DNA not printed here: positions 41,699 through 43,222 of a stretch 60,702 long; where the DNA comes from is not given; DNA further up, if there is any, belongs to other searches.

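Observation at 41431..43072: Overlapping ABC-type ATPase and tiny Cys-rich D...ExK protein: a Septu/PARIS/AbiL-like two-gene layout with an unrecognised effector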

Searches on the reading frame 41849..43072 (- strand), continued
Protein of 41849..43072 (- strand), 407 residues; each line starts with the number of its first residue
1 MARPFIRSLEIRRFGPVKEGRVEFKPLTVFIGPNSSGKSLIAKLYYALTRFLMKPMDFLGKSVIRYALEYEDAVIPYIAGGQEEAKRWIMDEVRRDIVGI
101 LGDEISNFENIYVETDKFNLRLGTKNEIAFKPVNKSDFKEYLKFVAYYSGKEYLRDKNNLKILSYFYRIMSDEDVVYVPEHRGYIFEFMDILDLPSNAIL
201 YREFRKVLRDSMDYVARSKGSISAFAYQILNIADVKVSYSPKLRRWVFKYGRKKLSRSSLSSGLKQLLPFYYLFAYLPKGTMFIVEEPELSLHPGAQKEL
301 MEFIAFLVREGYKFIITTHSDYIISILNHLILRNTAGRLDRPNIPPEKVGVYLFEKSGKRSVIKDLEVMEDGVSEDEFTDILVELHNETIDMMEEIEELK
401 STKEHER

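Call 100: find_encoding_contigs(protein=P0008, flank=4000, max_places=2)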
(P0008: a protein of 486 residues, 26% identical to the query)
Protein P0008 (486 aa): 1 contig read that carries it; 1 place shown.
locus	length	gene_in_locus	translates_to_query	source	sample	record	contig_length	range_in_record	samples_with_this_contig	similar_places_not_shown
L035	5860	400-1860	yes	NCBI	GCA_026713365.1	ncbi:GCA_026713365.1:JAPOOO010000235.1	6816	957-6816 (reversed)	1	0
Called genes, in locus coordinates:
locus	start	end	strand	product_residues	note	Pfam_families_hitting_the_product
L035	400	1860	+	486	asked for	PF13175:AAA_15, PF13304:AAA_21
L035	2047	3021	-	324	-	PF01408:GFO_IDH_MocA, PF03807:F420_oxidored (weak), PF08635:ox_reductase_C (weak), PF22725:GFO_IDH_MocA_C3, PF02894:GFO_IDH_MocA_C (weak)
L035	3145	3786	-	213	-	PF14103:DUF4276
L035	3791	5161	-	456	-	PF13175:AAA_15 (weak), PF02463:SMC_N (faint), PF13304:AAA_21, PF13175:AAA_15 (weak)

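Call 109: search_protein_families(library=pfam, proteins=[L030:2889-3515:+, L031:5230-5706:+], max_evalue=0.1)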
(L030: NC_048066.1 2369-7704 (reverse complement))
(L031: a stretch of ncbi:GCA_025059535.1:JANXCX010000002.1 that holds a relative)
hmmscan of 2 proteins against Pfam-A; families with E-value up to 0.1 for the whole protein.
L030:2889-3515:+ (209 aa): 0 families

L031:5230-5706:+ (159 aa): 1 family
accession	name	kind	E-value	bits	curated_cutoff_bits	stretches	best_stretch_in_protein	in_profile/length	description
PF03973.19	Triabin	-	0.036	14.4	21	1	15-101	7-95/149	Triabin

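Call 116: search_dna_similar(query=P0058, collection=plasmids, mode=protein, max_evalue=0.000001, max_rows=25)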
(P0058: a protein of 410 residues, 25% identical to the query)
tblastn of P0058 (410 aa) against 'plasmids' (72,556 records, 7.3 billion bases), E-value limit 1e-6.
Records with a match: 40; places in all: 40; records where one place covers at least 80% of the query: 0.
Best place of each record, by identity: <60% 40.
By first word of the organism name: Klebsiella 12; Enterococcus 10; Escherichia 9; Burkholderia 2; Bernardetia 1; Annamia 1; Paraburkholderia 1; Serratia 1; Crinalium 1; Gluconobacter 1; and 1 more.
By predicted mobility (MOB-suite, as given by PLSDB): non-mobilizable 19; conjugative 16; mobilizable 5.
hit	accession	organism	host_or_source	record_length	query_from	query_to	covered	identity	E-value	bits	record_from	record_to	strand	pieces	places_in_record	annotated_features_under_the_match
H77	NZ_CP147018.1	Bernardetia sp. Wsw4-3y2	Red alga,Red algae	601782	221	406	45%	31.7%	5e-15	85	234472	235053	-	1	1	AAA family ATPase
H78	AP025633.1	Annamia dubia NIES-4383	-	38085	220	387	41%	33.3%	1e-15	87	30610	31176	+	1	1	hypothetical protein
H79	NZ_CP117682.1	Escherichia albertii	whole organism,bird (unidentified ...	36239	204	378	43%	30.5%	1e-13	81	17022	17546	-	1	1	AAA family ATPase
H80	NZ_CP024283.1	Escherichia albertii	-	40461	204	378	43%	30.5%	1e-13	81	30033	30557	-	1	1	AAA family ATPase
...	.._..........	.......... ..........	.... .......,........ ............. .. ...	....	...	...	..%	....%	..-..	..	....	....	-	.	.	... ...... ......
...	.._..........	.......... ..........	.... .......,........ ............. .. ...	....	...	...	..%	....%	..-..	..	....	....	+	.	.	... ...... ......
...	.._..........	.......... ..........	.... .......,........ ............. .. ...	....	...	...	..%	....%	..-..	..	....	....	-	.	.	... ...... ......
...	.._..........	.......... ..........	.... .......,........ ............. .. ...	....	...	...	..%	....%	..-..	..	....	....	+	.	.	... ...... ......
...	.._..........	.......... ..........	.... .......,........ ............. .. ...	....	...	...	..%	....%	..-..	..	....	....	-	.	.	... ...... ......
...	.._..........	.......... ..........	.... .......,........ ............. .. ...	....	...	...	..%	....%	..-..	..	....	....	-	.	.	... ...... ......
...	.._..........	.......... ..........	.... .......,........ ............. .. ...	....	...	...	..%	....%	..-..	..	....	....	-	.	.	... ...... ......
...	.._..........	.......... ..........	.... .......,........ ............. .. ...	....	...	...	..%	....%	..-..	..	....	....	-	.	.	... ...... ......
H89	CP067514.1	Klebsiella pneumoniae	Homo sapiens,other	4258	197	344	36%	34.5%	2e-15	86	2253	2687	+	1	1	AAA family ATPase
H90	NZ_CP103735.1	Klebsiella pneumoniae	Homo sapiens,blood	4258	197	344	36%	34.5%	2e-15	86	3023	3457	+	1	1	AAA family ATPase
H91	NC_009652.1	Klebsiella pneumoniae subsp. pneumoniae MGH 78578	-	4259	197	344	36%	34.5%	2e-15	86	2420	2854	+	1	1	AAA family ATPase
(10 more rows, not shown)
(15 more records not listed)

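Call 117: get_annotated_region(hit=H78, flank=2500)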
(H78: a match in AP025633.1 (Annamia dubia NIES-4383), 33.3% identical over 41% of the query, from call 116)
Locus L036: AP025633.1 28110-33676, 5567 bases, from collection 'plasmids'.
description: Annamia dubia NIES-4383 plasmid pANN4383.03 DNA, complete sequence
organism: Annamia dubia NIES-4383 (NCBI taxid 2759045)
taxonomy: Bacteria; Cyanobacteriota; Cyanophyceae; Chroococcales; Geminocystaceae; Annamia; Annamia dubia; Annamia dubia NIES-4383
host: -; source: -; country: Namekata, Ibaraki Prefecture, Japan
typing (MOB-suite, as given by PLSDB): non-mobilizable
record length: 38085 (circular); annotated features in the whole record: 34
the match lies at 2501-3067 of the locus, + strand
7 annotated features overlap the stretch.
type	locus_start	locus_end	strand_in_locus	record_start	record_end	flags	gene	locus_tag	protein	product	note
CDS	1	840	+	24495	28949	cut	-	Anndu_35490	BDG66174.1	hypothetical protein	-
CDS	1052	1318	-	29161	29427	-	-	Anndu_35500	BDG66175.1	hypothetical protein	-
CDS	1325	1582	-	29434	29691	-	-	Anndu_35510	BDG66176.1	hypothetical protein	-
CDS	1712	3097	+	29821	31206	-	-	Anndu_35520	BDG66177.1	hypothetical protein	-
CDS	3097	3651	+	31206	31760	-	-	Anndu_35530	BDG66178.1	hypothetical protein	-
CDS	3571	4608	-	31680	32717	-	-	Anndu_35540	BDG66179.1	hypothetical protein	-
CDS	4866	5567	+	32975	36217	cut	-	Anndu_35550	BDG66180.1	hypothetical protein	-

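Call 118: get_annotated_region(hit=H77, flank=2500)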
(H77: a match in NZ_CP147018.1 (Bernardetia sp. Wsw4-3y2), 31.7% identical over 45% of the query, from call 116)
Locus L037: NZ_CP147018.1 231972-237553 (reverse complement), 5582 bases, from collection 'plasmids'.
description: Bernardetia sp. Wsw4-3y2 plasmid plasmd1, complete sequence
organism: Bernardetia sp. Wsw4-3y2 (NCBI taxid 3127471)
taxonomy: Bacteria; Bacteroidota; Cytophagia; Cytophagales; Bernardetiaceae; Bernardetia; Bernardetia sp. Wsw4-3y2
host: -; source: Red alga,Red algae; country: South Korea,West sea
typing (MOB-suite, as given by PLSDB): non-mobilizable
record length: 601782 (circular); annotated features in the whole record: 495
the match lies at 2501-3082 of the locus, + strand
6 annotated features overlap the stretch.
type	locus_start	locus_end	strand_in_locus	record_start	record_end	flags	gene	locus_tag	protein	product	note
CDS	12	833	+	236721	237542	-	panB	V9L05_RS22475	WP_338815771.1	3-methyl-2-oxobutanoate hydroxymethyltransferase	GO:0015940 - pantothenate biosynthetic process [Evidence IEA]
CDS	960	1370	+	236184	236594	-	-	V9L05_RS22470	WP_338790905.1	STAS/SEC14 domain-containing protein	-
CDS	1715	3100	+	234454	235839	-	-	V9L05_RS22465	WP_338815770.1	AAA family ATPase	-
CDS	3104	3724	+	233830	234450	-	-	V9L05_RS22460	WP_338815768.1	hypothetical protein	-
CDS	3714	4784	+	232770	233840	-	-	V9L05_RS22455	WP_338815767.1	aminopeptidase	-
CDS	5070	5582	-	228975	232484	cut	-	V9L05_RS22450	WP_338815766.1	GMC oxidoreductase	-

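Call 121: search_protein_families(library=padloc, proteins=[L036:3097-3648:+, L037:3104-3721:+, L031:5230-5706:+, L030:2889-3515:+, L036:1712-3094:+, P0058], max_evalue=0.01)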
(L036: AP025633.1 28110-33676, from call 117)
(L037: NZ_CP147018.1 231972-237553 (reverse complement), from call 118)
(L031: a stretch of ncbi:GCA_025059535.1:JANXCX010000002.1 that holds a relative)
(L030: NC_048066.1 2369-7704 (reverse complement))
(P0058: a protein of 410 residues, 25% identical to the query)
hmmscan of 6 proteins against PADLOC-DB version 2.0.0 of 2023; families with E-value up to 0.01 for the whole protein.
L036:3097-3648:+ (184 aa): 9 families
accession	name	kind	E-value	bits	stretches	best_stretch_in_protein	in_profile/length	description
PDLC04668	PDC-M47B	-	2.8e-61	204.5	1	6-156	2-154/186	-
PDLC04665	PDC-M47B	-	1.3e-41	140.5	1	5-151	3-151/202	-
PDLC04667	PDC-M47B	-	8.3e-20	69.3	1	43-157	12-126/158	-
PDLC04669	PDC-M47B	-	1e-16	59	1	10-155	6-150/183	-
PDLC04666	PDC-M47B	-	1.3e-14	52.4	1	38-152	20-135/174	-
PDLC04035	PD-T4-4_B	-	1.4e-05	22.8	1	69-130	80-141/206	-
PDLC04034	PD-T4-4_B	-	4.7e-05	21.2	1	75-163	78-165/190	-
PDLC04037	PD-T4-4_B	-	0.00013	19.7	1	70-139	74-141/190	-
PDLC04036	PD-T4-4_B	-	0.00053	18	1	75-149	91-160/203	-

L037:3104-3721:+ (206 aa): 7 families
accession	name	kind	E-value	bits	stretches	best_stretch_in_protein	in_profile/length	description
PDLC04035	PD-T4-4_B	-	1.1e-12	46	1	4-126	2-139/206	-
PDLC04034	PD-T4-4_B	-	6e-12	43.7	1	21-145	21-149/190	-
PDLC04668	PDC-M47B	-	7.3e-10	36.9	1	7-173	7-173/186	-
PDLC04665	PDC-M47B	-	2.3e-09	35.2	1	27-134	31-136/202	-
PDLC04666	PDC-M47B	-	2e-08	32.3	1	25-148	10-134/174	-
PDLC04037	PD-T4-4_B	-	1.3e-06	26.3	1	5-141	7-146/190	-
PDLC04036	PD-T4-4_B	-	0.00045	18.2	1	60-145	85-161/203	-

L031:5230-5706:+ (159 aa): 0 families

L030:2889-3515:+ (209 aa): 5 families
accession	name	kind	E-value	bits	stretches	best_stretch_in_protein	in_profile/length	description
PDLC04035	PD-T4-4_B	-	6.5e-18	63.1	1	7-137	4-141/206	-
PDLC04034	PD-T4-4_B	-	1.2e-08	32.9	1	29-170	26-160/190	-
PDLC04666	PDC-M47B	-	9.8e-08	30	1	25-152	7-129/174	-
PDLC04037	PD-T4-4_B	-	9.9e-05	20.2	1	28-133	24-128/190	-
PDLC04668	PDC-M47B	-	0.00012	19.9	1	9-152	8-144/186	-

L036:1712-3094:+ (461 aa): 77 families (the best 25 are shown)
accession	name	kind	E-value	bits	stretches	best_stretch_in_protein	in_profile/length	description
PDLC04664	PDC-M47A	-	1.5e-231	767.2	1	1-461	1-461/461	-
PDLC04033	PD-T4-4_A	-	1.1e-160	533.8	1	1-459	1-457/460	-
PDLC04032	PD-T4-4_A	-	5.9e-70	234.5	1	1-457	1-466/474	-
PDLC02979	AriA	-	1.7e-28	98.5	1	2-366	5-373/373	-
PDLC02980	AriA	-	9.2e-21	73.1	1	22-366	2-303/304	-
PDLC03878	NsnB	-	1.2e-19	69.3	1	2-374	4-289/345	-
PDLC04214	HEC-02A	-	1e-15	55.9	2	265-386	181-302/338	-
PDLC04213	HEC-02A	-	3.3e-15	54.5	1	260-374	171-284/337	-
PDLC04146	HEC-02B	-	6.9e-15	52.9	1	264-377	181-294/344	-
PDLC02358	Old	-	3.3e-14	50.6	2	304-376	268-342/578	Old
PDLC04710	PDC-M56A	-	6.4e-13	46.4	2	320-381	239-300/382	-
PDLC04135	mad3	-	1.6e-10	39.1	1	45-377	117-339/374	mads_3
PDLC04175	HEC-01A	-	4.8e-10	37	1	321-371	268-317/363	-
PDLC00075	GajA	-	5.4e-10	36.4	1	297-370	245-314/536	AAA ATPase domain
PDLC02335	AbiLi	-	7.9e-10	36.3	1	18-369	75-243/326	AbiLi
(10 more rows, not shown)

P0058 (410 aa): 122 families (the best 25 are shown)
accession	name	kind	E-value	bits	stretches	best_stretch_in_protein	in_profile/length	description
PDLC04033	PD-T4-4_A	-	9.2e-47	158.3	2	201-391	247-451/460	-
PDLC04664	PDC-M47A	-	7.6e-39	131.9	2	201-333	243-374/461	-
PDLC04032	PD-T4-4_A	-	1.9e-36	124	2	203-343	265-409/474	-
PDLC03878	NsnB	-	2.2e-27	94.8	2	249-385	219-337/345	-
PDLC02979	AriA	-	1.5e-26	92.1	1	2-324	5-372/373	-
PDLC04707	PDC-M55A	-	1.9e-15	54.8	2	276-367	295-385/421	-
PDLC02980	AriA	-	3.1e-15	54.9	1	22-324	2-302/304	-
PDLC04214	HEC-02A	-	2e-14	51.6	1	211-328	171-285/338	-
PDLC02358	Old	-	4.6e-14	50.1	2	275-325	279-329/578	Old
PDLC04213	HEC-02A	-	2e-13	48.6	1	210-328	165-279/337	-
PDLC00091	GajA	-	4.8e-13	46.8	1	267-328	283-345/627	AAA ATPase domain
PDLC00096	GajA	-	5.9e-13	46.4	1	274-329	282-341/630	AAA ATPase domain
PDLC00069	GajA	-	8.7e-13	45.5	1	273-327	327-383/687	AAA ATPase domain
PDLC04182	HEC-01A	-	1e-12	45.7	2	206-329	229-355/406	-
PDLC00067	GajA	-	4.8e-12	43.2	2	280-328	304-349/604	AAA ATPase domain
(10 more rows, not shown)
